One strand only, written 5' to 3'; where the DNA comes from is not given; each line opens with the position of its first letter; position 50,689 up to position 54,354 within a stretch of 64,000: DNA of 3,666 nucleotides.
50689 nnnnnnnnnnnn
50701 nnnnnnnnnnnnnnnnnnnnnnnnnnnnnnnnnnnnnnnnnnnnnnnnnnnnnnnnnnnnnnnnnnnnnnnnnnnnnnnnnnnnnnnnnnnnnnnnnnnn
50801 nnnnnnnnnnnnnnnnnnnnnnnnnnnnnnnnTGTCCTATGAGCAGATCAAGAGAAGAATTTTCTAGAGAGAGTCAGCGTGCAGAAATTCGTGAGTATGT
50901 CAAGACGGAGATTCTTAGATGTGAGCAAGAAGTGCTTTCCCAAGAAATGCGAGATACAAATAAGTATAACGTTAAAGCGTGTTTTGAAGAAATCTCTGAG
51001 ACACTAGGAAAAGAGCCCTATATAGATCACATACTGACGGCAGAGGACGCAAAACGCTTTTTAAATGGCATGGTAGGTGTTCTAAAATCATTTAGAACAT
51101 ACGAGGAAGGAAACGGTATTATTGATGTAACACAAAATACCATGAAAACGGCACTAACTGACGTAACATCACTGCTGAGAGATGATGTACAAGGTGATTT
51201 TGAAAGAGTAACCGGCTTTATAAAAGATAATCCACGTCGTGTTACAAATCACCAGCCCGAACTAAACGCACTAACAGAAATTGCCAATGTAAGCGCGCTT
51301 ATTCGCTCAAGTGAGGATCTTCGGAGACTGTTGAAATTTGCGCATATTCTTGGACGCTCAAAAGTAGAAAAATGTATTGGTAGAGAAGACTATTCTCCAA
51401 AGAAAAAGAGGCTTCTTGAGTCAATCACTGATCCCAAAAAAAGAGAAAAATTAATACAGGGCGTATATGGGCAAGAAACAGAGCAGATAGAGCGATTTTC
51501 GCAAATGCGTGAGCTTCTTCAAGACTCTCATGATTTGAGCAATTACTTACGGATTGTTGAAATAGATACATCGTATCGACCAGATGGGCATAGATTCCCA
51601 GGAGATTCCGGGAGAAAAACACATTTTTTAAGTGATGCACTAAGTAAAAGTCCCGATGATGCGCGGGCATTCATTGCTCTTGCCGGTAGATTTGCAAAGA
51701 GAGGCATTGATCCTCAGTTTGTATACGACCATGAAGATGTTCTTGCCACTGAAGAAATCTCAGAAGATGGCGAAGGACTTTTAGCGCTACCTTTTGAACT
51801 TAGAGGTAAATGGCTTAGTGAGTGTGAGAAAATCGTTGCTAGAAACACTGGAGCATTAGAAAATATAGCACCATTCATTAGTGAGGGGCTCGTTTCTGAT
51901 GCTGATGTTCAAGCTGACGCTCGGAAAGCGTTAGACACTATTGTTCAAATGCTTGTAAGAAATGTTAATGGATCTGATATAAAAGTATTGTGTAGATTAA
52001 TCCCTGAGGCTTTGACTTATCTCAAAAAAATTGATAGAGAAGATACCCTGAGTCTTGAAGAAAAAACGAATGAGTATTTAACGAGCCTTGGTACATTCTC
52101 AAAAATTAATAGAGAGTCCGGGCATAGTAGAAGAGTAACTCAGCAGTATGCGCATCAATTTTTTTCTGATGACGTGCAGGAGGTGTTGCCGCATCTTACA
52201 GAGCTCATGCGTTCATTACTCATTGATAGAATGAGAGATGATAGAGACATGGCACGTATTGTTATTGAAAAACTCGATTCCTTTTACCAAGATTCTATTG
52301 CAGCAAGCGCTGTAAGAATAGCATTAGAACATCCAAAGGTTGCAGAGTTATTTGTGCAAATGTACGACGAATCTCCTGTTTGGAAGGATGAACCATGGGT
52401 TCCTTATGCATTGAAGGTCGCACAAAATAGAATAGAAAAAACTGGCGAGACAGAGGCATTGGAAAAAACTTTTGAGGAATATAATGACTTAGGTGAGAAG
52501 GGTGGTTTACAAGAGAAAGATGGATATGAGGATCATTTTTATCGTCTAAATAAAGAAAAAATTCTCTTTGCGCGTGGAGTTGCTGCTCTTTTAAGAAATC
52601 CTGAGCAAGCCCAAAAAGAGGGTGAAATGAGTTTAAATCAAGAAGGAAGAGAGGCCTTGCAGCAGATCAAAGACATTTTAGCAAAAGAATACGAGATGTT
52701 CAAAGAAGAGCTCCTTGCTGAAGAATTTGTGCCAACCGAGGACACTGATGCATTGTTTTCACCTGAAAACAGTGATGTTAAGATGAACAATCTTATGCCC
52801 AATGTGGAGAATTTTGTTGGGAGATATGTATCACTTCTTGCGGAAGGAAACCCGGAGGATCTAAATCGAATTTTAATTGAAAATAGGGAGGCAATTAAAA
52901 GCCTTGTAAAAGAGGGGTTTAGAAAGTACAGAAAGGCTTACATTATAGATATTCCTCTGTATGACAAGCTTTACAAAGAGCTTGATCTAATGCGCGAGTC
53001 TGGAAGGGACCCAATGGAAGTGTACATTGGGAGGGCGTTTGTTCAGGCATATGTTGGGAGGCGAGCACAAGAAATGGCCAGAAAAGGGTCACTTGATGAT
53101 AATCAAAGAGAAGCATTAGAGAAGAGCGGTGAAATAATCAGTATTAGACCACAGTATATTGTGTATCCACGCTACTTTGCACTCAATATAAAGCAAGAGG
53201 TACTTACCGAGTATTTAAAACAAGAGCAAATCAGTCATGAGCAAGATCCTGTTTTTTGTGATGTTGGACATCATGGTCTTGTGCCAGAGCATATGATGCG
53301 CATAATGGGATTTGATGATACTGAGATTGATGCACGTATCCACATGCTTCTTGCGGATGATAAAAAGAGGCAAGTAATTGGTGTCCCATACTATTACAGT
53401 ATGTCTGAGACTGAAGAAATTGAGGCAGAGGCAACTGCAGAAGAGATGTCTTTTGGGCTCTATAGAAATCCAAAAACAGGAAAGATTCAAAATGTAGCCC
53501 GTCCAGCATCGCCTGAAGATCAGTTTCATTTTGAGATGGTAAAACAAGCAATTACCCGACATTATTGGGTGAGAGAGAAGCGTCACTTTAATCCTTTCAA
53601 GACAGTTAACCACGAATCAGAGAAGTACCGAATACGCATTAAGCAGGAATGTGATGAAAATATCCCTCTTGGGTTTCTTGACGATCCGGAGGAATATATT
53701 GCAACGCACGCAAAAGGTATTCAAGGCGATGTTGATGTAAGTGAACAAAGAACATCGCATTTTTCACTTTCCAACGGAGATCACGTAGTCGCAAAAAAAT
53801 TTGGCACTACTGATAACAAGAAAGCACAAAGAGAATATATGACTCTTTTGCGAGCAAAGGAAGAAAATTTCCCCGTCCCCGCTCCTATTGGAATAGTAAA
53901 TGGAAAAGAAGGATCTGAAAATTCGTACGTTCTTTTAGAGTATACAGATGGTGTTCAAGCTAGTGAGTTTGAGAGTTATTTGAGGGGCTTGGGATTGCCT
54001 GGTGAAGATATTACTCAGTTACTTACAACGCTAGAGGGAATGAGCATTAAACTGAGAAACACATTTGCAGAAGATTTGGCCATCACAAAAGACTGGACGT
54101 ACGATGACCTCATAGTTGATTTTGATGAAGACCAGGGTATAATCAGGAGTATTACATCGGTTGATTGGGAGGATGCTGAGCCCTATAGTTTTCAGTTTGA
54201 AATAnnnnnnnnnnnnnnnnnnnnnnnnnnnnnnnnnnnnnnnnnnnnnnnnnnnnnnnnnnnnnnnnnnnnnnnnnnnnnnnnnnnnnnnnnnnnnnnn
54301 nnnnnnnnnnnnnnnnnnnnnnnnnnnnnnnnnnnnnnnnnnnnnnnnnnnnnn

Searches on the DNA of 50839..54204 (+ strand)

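Call 45: search_rna_families(sources=[L084, L094, L101, L109, L127], threshold=gathering)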
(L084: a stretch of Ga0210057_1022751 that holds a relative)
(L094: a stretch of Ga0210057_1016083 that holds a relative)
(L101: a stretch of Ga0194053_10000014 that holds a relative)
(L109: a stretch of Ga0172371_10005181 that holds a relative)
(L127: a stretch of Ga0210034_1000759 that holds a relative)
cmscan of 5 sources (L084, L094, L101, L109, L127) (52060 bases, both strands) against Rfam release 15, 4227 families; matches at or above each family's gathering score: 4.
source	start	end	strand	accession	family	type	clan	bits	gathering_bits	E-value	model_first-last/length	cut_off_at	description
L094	6765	6836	-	RF00005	tRNA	Gene; tRNA;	CL00001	72.8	29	4.2e-14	1-71/71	no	tRNA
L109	6959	7040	+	RF00005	tRNA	Gene; tRNA;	CL00001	60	29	1.4e-10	1-71/71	no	tRNA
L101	7217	7288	-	RF00005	tRNA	Gene; tRNA;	CL00001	58.1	29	4.8e-10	1-71/71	no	tRNA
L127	3284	3367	+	RF00005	tRNA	Gene; tRNA;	CL00001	52.7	29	1.4e-08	1-71/71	no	tRNA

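Call 83: search_rna_families(source=L094, threshold=evalue, max_evalue=1)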
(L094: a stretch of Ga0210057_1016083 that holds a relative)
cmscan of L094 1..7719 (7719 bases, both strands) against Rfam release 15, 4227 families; matches with E-value up to 1: 2.
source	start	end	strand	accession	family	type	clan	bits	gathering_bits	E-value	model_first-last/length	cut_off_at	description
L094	6765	6836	-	RF00005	tRNA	Gene; tRNA;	CL00001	72.8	29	6.3e-15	1-71/71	no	tRNA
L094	6764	6836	+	RF04354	Plastid-ycf2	Cis-reg;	-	28.1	65.7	0.014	1-75/75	no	Plastid-ycf2 5UTR RNA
